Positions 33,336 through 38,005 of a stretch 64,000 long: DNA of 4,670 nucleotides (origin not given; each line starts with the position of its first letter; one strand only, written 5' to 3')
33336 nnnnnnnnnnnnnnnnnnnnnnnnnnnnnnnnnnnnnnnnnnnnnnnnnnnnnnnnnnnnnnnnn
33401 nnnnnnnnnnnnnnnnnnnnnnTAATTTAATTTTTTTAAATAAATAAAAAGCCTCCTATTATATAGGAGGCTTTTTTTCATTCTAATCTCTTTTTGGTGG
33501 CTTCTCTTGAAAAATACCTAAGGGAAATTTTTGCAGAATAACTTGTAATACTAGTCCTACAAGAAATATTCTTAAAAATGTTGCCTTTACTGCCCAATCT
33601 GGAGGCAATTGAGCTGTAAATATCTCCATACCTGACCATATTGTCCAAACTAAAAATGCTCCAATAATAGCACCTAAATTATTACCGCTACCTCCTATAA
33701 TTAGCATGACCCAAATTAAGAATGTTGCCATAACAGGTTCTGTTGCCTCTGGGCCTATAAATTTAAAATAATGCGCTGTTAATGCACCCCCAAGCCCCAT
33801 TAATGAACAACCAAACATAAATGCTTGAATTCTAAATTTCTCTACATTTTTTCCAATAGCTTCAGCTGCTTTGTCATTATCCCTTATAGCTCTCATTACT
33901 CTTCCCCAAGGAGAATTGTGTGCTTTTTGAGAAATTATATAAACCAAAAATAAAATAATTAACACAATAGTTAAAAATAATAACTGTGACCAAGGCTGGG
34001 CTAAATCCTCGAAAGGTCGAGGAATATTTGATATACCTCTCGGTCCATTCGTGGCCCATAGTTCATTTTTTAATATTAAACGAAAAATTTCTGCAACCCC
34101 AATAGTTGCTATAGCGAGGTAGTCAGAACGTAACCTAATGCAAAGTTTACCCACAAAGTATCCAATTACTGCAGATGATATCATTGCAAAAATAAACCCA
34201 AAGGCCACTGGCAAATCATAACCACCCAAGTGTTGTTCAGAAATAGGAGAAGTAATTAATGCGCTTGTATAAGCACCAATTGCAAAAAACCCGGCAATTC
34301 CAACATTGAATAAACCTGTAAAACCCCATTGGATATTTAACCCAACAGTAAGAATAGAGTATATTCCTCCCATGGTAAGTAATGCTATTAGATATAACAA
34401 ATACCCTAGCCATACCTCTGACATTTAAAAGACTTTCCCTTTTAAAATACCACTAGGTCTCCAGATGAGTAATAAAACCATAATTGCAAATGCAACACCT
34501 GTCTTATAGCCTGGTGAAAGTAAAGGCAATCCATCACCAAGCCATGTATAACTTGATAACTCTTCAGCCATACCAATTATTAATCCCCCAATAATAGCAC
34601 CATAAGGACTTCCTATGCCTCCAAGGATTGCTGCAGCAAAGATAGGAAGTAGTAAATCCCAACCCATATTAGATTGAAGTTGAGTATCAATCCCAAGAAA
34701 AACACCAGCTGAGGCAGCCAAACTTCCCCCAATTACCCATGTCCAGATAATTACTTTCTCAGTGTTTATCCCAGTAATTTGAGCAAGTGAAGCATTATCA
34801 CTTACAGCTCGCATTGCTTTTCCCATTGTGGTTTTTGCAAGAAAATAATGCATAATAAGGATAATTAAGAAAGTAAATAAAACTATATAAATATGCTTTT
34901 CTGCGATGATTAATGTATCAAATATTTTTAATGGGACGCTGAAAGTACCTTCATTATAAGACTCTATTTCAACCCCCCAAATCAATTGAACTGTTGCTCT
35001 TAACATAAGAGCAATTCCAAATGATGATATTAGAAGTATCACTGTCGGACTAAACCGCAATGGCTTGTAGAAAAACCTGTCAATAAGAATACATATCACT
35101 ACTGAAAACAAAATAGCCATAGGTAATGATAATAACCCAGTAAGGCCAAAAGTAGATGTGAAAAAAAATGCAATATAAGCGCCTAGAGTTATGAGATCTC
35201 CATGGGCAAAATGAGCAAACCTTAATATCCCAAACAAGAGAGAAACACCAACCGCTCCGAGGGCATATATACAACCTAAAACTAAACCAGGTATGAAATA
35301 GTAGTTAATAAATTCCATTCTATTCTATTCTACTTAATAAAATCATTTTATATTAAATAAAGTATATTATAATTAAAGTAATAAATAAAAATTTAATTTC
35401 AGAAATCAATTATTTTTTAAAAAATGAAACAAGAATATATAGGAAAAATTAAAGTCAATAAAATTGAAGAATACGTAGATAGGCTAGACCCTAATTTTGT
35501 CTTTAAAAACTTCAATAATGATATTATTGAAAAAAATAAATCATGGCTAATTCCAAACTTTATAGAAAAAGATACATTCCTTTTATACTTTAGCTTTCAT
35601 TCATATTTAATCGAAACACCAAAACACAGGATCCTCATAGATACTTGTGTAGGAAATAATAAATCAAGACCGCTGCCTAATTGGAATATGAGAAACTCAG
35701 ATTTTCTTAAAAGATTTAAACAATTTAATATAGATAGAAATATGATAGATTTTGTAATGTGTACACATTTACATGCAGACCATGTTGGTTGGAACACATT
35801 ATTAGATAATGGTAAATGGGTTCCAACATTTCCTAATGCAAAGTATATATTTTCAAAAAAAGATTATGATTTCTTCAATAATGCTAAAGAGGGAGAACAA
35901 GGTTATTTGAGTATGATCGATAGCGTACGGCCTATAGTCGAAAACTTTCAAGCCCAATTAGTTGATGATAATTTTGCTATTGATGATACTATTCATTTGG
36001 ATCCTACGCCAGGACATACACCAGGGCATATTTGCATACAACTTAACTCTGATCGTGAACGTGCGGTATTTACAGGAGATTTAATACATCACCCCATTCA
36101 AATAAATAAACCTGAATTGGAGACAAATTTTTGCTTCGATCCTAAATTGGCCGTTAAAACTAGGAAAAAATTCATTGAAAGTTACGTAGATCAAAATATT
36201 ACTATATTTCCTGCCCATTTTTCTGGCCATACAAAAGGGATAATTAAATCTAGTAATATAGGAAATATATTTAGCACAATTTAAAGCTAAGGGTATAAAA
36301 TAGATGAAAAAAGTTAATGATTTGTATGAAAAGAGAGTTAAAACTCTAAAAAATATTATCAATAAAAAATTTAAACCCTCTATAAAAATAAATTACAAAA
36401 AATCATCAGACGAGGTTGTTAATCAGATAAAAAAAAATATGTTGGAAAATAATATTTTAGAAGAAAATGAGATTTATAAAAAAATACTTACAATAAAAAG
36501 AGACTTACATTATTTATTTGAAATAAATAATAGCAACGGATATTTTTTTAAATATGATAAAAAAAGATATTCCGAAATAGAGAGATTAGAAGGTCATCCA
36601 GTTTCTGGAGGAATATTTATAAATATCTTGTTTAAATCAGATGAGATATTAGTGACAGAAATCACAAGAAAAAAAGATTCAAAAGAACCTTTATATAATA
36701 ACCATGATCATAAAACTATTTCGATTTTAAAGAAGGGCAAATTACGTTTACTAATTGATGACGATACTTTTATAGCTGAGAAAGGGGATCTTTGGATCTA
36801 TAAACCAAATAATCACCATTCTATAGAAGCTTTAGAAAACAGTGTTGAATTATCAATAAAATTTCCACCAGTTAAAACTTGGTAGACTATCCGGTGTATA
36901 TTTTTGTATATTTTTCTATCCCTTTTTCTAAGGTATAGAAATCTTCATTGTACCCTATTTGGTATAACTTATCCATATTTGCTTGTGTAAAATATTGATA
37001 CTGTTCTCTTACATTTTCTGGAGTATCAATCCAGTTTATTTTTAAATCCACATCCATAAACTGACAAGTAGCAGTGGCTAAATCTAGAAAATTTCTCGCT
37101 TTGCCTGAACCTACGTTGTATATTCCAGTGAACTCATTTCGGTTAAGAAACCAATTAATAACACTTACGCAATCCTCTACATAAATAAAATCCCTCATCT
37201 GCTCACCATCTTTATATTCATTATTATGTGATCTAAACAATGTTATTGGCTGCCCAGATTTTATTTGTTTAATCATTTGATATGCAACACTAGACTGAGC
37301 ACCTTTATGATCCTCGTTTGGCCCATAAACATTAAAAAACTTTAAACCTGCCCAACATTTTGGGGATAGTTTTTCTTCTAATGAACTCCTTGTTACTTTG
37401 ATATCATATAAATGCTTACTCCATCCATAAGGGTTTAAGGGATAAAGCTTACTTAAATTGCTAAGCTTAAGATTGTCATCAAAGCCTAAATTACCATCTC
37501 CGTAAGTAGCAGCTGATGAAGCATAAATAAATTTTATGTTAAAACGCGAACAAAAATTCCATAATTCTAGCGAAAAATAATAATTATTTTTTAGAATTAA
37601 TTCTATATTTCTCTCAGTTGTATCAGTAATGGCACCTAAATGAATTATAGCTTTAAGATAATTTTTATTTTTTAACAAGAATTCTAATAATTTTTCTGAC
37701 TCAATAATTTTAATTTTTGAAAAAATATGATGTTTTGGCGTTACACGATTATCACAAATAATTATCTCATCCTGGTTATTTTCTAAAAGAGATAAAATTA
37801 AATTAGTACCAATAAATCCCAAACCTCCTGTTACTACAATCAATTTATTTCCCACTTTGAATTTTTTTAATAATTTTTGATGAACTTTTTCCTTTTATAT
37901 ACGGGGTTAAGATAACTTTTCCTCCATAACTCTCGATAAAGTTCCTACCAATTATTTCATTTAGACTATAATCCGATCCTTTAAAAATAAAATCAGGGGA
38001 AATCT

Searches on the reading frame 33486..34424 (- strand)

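Call 56: search_protein_families(library=pfam, proteins=[window:33486-34424:-], max_evalue=0.00001)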
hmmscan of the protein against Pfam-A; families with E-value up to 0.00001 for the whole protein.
window:33486-34424:- (313 aa): 1 family
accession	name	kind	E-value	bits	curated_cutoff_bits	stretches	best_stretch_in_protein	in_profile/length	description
PF02653.21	BPD_transp_2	-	2.7e-47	161.6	26.8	1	12-278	2-257/269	Branched-chain amino acid transport system / permease component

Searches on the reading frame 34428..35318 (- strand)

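Call 56: search_protein_families(library=pfam, proteins=[window:34428-35318:-], max_evalue=0.00001)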
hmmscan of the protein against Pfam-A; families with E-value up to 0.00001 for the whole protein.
window:34428-35318:- (297 aa): 1 family
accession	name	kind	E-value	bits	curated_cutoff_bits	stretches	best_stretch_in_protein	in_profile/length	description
PF02653.21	BPD_transp_2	-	2.6e-43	148.6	26.8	1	11-284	5-269/269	Branched-chain amino acid transport system / permease component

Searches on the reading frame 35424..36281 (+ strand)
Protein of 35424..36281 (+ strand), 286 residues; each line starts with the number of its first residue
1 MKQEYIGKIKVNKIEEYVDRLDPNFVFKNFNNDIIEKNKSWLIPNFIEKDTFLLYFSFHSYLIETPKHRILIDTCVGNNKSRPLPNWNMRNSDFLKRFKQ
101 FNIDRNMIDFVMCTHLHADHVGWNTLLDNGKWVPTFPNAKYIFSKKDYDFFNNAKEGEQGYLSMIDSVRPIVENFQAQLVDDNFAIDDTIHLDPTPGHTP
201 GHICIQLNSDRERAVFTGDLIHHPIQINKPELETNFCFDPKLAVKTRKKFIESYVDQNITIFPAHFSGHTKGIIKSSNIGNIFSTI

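Call 56: search_protein_families(library=pfam, proteins=[window:35424-36281:+], max_evalue=0.00001)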
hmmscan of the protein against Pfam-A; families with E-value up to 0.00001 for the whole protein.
window:35424-36281:+ (286 aa): 1 family
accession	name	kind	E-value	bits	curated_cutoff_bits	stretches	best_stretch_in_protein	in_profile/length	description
PF00753.33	Lactamase_B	-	7.8e-22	78.6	22.7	1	60-250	8-181/196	Metallo-beta-lactamase superfamily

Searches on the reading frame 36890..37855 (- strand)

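Call 56: search_protein_families(library=pfam, proteins=[window:36890-37855:-], max_evalue=0.00001)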
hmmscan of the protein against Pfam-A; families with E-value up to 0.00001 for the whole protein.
window:36890-37855:- (322 aa): 6 families
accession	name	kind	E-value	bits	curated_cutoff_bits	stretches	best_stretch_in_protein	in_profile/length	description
PF01370.27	Epimerase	-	1.7e-38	132.9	20.9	1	6-249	1-240/240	NAD dependent epimerase/dehydratase family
PF16363.11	GDP_Man_Dehyd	-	1.3e-18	68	27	1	8-282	2-279/332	GDP-mannose 4,6 dehydratase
PF01073.25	3Beta_HSD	-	1.9e-08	34.1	22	1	7-122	1-124/280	3-beta hydroxysteroid dehydrogenase/isomerase family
PF02719.21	Polysacc_synt_2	-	1.6e-07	31.3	20.2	0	137-271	132-251/293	Polysaccharide biosynthesis protein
PF04321.23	RmlD_sub_bind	-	6.9e-07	29.1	27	1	6-155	3-137/287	RmlD substrate binding domain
PF07993.18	NAD_binding_4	-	3.5e-06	26.8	20.1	0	8-56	1-51/258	Male sterility protein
